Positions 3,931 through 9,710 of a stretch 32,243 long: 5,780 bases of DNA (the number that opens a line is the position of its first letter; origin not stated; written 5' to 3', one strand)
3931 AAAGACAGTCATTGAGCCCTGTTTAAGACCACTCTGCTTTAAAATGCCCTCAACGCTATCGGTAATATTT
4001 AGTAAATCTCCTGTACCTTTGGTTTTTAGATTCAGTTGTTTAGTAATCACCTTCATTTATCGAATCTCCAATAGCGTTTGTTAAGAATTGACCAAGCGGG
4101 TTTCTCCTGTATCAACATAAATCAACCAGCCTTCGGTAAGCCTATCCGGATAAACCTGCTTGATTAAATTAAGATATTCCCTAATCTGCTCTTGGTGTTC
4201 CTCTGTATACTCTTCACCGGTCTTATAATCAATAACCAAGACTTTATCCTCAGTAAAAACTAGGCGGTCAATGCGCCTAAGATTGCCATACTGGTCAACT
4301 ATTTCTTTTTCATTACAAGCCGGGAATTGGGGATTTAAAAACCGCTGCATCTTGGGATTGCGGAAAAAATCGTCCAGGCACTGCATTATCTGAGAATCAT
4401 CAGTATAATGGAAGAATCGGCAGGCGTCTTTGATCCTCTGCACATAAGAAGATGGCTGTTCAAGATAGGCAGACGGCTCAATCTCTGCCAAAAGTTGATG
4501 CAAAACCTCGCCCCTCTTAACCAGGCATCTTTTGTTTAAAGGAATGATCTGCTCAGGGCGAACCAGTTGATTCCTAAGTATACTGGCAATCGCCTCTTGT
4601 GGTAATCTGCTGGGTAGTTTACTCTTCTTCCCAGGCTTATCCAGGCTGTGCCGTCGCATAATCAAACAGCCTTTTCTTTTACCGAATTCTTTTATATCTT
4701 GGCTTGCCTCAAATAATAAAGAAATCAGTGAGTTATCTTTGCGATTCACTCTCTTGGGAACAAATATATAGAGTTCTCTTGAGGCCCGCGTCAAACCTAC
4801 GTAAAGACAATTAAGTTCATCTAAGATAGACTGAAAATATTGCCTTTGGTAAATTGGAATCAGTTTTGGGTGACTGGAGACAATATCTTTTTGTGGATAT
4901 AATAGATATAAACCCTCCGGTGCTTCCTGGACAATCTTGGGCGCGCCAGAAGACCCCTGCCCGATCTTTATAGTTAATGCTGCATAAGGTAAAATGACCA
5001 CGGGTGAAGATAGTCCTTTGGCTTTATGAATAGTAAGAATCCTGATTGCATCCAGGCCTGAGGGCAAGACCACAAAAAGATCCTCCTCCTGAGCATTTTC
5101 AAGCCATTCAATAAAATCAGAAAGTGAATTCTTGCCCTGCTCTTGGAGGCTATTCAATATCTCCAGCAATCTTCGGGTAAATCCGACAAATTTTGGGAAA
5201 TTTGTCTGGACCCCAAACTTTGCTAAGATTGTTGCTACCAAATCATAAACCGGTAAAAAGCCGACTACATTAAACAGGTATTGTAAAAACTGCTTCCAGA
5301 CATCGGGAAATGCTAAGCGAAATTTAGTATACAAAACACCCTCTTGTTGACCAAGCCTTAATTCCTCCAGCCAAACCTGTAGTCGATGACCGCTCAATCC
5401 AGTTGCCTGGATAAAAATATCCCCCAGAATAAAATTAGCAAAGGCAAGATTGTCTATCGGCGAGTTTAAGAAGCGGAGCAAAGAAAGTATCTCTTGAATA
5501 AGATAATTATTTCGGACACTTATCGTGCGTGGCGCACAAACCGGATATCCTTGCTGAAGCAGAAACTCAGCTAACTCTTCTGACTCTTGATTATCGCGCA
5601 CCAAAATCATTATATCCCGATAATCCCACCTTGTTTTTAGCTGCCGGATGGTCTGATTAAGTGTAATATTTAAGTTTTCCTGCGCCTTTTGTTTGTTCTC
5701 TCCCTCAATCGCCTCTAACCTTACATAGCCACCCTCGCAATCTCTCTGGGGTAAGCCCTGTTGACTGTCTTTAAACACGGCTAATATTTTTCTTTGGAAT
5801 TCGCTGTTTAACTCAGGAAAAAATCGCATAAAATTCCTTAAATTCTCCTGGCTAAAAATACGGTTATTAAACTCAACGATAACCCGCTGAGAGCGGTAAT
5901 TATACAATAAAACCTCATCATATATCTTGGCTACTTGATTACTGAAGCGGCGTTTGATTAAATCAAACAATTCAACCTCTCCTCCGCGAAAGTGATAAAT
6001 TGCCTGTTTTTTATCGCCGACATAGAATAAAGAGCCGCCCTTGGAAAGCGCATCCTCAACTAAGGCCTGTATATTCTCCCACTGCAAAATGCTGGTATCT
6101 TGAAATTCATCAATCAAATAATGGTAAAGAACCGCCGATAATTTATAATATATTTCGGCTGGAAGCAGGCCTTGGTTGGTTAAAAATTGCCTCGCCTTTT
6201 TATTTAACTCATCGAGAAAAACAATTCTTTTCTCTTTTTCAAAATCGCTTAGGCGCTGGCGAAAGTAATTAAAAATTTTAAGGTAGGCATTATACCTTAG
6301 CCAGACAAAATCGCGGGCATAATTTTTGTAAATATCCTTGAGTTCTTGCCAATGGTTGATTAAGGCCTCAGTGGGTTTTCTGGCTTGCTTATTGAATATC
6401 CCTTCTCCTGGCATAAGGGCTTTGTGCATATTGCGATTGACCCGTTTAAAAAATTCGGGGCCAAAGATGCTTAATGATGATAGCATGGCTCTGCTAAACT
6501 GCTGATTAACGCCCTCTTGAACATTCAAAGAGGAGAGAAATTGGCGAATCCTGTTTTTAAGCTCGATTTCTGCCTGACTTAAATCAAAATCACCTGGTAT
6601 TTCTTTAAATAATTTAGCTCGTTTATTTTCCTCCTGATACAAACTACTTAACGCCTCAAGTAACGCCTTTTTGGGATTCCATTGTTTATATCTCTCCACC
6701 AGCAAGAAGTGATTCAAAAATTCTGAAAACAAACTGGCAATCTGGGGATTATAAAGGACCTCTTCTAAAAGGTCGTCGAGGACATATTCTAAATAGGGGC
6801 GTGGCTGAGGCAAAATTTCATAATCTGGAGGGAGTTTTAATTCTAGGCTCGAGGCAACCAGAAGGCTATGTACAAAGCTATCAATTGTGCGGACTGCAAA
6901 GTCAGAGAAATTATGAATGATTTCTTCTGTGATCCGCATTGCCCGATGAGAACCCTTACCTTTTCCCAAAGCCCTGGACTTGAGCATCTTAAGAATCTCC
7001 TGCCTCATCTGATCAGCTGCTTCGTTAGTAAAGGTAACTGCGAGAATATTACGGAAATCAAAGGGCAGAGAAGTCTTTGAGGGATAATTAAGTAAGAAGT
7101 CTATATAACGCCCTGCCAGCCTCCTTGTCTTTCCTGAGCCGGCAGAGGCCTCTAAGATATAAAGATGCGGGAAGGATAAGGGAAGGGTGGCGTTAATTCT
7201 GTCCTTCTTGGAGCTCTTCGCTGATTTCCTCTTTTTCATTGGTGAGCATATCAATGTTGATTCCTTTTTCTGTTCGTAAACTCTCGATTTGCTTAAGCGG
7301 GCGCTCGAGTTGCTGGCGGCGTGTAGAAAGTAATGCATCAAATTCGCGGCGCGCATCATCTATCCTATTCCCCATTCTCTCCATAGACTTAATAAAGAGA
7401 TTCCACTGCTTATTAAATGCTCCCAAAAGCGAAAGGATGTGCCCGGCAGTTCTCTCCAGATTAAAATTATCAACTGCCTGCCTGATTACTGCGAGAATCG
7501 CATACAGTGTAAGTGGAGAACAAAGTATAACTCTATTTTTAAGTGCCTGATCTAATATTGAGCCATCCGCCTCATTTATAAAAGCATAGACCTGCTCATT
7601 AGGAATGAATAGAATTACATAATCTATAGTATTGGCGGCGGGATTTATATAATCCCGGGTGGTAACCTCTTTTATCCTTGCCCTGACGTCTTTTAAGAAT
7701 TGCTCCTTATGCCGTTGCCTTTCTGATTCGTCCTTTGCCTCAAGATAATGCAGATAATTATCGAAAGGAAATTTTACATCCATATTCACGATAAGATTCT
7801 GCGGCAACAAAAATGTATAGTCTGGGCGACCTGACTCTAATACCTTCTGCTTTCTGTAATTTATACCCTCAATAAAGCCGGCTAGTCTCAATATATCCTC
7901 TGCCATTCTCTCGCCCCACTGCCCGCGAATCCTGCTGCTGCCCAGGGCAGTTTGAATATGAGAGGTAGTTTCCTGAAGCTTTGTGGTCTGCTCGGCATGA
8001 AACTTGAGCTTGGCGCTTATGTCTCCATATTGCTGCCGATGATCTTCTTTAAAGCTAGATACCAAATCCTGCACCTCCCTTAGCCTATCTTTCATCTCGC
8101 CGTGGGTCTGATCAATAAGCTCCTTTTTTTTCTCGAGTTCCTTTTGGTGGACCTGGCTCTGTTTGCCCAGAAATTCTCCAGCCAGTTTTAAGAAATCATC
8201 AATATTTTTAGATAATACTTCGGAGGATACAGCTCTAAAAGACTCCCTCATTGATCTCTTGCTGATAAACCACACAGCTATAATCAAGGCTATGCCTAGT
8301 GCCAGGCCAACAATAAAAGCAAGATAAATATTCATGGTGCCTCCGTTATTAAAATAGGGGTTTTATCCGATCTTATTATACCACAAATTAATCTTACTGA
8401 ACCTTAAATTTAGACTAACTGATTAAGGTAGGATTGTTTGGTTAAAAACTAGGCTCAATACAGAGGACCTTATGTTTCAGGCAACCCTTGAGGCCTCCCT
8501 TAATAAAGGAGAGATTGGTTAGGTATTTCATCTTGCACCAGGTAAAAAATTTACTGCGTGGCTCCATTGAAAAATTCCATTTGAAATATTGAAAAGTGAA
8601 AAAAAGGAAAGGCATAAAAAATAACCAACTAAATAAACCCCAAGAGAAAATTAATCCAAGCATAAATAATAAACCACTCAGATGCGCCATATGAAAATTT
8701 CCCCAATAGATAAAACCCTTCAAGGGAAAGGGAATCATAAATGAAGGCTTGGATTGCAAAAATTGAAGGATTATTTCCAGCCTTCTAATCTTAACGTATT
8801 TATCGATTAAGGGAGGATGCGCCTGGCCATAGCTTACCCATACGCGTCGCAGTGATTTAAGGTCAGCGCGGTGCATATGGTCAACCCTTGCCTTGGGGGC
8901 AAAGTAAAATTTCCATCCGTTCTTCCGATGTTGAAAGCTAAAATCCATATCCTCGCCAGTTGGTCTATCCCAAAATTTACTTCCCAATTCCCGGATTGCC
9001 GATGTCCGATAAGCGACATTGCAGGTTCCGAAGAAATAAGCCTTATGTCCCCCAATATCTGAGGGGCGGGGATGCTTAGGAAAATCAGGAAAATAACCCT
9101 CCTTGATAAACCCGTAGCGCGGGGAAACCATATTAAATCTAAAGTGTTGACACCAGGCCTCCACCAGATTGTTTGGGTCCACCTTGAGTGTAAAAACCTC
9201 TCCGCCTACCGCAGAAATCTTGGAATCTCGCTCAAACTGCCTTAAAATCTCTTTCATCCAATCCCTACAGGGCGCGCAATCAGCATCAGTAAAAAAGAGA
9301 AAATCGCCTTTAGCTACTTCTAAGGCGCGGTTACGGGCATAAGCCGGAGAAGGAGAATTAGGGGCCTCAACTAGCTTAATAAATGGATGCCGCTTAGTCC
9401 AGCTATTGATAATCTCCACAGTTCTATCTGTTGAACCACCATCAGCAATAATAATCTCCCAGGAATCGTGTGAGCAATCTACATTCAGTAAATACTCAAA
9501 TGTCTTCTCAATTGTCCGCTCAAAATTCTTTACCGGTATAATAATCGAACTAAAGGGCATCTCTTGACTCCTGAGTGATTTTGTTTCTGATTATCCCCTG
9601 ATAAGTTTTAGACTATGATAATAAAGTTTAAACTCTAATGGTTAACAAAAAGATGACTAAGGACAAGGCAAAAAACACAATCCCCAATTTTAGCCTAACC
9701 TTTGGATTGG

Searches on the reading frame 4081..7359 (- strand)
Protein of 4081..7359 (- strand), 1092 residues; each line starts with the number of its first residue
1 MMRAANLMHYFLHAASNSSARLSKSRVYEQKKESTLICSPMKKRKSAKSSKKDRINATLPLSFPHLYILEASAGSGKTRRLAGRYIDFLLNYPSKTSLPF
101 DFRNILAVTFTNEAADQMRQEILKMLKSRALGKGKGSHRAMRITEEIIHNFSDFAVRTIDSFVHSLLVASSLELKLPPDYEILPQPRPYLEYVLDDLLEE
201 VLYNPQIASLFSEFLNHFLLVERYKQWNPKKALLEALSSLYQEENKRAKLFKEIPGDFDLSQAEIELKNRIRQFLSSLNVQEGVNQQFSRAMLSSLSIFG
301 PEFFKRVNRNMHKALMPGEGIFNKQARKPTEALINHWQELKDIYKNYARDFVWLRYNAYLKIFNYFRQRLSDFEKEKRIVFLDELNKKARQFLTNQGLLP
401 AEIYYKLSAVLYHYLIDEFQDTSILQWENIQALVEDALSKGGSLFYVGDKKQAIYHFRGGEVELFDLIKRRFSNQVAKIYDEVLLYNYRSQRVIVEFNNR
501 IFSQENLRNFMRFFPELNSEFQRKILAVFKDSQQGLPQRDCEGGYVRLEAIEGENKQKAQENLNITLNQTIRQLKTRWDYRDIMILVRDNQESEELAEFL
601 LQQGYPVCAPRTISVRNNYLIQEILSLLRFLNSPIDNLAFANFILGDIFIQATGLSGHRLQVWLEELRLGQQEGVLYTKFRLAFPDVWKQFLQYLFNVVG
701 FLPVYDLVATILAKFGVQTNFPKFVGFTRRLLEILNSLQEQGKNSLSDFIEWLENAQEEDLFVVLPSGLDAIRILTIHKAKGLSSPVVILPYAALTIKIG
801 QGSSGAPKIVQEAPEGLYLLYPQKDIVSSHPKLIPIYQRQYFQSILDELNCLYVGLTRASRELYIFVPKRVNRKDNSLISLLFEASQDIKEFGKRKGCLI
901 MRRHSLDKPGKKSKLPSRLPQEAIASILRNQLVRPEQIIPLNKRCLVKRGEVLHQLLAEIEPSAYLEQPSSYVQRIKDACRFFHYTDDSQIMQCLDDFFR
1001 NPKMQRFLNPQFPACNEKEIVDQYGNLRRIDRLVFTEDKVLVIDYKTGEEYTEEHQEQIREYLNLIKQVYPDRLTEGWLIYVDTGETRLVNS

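Call 14: search_protein_families(library=pfam, proteins=[window:4081-7359:-], max_evalue=0.001)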
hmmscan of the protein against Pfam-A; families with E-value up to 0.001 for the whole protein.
window:4081-7359:- (1092 aa): 5 families
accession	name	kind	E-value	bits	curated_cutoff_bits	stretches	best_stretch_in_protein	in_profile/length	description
PF00580.27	UvrD-helicase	-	6.9e-34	118.2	23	1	68-472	17-270/271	UvrD/REP helicase N-terminal domain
PF13361.12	UvrD_C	-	2.1e-18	67.3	25.6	2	484-644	3-135/350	UvrD-like helicase C-terminal domain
PF13245.12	AAA_19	-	5.2e-10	40.1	25.1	1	66-147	13-78/134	AAA domain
PF13538.12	UvrD_C_2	-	4.6e-08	33.2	27.4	0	772-793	2-25/52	UvrD-like helicase C-terminal domain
PF12705.13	PDDEXK_1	-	0.00089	19.7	22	0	1029-1071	127-176/247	PD-(D/E)XK nuclease superfamily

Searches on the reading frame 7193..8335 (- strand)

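Call 14: search_protein_families(library=pfam, proteins=[window:7193-8335:-], max_evalue=0.001)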
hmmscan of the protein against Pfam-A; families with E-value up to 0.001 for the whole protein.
window:7193-8335:- (380 aa): 1 family
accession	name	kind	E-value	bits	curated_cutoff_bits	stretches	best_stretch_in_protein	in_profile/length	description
PF02646.22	RmuC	-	1.5e-65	221.6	26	1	74-356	3-287/291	RmuC family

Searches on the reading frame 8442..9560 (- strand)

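Call 14: search_protein_families(library=pfam, proteins=[window:8442-9560:-], max_evalue=0.001)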
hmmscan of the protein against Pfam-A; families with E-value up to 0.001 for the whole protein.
window:8442-9560:- (372 aa): 4 families
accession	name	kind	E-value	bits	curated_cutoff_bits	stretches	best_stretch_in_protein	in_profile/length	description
PF00535.33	Glycos_transf_2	-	8.4e-27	94.6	23.3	1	5-192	1-167/168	Glycosyl transferase family 2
PF13641.12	Glyco_tranf_2_3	-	7.4e-13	49.5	27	1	5-238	4-221/230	Glycosyltransferase like family 2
PF10111.15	Glyco_tranf_2_2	-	7.8e-12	45.7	27.3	1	5-107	1-104/276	Glycosyltransferase like family 2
PF13632.12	Glyco_trans_2_3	-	7e-10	39.5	27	1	172-323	67-196/198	Glycosyl transferase family group 2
